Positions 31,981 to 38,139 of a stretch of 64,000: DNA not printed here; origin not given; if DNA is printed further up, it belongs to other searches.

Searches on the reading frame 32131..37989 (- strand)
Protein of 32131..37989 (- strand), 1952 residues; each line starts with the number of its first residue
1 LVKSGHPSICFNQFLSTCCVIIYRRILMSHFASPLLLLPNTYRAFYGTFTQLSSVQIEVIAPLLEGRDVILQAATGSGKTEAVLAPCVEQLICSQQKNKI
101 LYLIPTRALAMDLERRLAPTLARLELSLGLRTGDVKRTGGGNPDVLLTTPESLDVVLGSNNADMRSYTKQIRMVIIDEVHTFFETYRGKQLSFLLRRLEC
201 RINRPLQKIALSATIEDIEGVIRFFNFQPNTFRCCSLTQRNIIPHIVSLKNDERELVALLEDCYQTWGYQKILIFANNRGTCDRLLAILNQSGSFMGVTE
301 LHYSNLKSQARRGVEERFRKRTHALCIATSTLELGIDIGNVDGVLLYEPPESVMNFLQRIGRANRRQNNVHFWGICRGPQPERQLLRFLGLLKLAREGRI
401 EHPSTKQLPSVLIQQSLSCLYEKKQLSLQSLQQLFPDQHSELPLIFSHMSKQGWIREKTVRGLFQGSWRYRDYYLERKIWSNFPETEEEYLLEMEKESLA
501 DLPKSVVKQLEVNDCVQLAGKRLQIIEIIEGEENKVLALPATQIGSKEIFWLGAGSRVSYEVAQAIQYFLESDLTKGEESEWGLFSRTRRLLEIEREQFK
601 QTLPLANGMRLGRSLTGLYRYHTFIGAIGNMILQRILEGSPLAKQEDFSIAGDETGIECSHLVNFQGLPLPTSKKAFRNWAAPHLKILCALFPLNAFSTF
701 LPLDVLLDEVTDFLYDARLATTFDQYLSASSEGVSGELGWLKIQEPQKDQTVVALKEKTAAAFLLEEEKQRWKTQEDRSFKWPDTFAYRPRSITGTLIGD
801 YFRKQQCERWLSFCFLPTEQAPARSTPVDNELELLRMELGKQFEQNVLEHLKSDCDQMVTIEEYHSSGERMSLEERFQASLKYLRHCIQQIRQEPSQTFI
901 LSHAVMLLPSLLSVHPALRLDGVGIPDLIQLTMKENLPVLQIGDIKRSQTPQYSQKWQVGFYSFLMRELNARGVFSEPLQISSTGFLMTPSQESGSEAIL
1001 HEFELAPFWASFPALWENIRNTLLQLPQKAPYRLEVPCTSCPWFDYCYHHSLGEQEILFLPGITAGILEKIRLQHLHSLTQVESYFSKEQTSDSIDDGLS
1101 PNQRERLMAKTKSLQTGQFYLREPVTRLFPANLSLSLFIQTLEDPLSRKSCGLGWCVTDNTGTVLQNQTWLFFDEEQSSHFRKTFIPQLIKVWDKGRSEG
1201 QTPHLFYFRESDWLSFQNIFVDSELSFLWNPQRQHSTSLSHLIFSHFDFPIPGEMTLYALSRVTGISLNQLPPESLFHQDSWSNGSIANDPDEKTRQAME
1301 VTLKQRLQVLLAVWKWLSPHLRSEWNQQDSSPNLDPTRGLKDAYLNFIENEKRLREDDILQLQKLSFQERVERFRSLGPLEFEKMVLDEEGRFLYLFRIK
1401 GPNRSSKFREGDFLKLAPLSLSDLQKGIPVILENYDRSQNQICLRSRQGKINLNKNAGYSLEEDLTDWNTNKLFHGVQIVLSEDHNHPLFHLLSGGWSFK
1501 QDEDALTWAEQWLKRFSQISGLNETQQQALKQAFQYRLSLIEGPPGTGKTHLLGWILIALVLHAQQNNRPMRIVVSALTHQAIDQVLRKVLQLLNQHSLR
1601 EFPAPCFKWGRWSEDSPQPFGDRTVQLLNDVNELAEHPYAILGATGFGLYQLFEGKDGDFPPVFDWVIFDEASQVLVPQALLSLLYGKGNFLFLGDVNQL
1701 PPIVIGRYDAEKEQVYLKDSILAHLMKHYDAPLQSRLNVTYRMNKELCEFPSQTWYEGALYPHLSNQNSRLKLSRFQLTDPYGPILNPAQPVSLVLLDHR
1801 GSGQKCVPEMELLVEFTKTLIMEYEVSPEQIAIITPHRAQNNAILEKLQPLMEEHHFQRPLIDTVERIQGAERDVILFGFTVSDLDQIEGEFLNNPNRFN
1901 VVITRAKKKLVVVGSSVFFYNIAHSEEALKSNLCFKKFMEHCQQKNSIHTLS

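Call 9: search_protein_families(library=pfam, proteins=[window:32131-37989:-], max_evalue=0.01)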
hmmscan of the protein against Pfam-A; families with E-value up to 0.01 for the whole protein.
window:32131-37989:- (1952 aa): 15 families
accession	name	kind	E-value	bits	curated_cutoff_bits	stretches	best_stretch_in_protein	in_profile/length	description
PF00270.35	DEAD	-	4.7e-37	127.7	26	1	54-216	2-161/167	DEAD/DEAH box helicase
PF13087.12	AAA_12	-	1.5e-30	106.7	27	1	1718-1916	2-194/195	AAA domain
PF13086.12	AAA_11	-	1.8e-23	84.1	27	2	1522-1602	2-82/257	AAA domain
PF00271.37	Helicase_C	-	1.9e-17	63.9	23.5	1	265-366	11-109/110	Helicase conserved C-terminal domain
PF13245.12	AAA_19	-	2.1e-17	64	25.1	2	1526-1703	1-132/134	AAA domain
PF04851.21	ResIII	-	4.7e-15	56.3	22.5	1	51-216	3-163/164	Type III restriction enzyme, res subunit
PF13604.12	AAA_30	-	1.6e-11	44.7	27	1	1522-1706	2-134/191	AAA domain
PF00580.27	UvrD-helicase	-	2.3e-08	34.5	23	1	1522-1600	1-75/271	UvrD/REP helicase N-terminal domain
PF13401.12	AAA_22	-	0.00023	21.9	27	0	1537-1614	6-65/130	AAA domain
PF05127.21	NAT10_TcmA_helicase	-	0.00036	20.9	22.7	1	1541-1608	2-58/176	RNA cytidine acetyltransferase NAT10/TcmA, helicase domain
PF22590.2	Cas3-like_C_2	-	0.00061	20.5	27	1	272-367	5-105/106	CRISPR-associated nuclease/helicase Cas3, C-terminal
PF13191.12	AAA_16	-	0.0013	19.7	32.6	0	1527-1599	9-99/167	AAA ATPase domain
PF02562.22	PhoH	-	0.0028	17.6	27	0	1519-1575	2-54/205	PhoH-like protein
PF07652.20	Flavi_DEAD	-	0.0068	16.8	21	0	69-118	7-54/148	Flavivirus DEAD domain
PF09848.15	SLFN-g3_helicase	-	0.0079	15.9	24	0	1539-1744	4-162/354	Schlafen group 3, DNA/RNA helicase domain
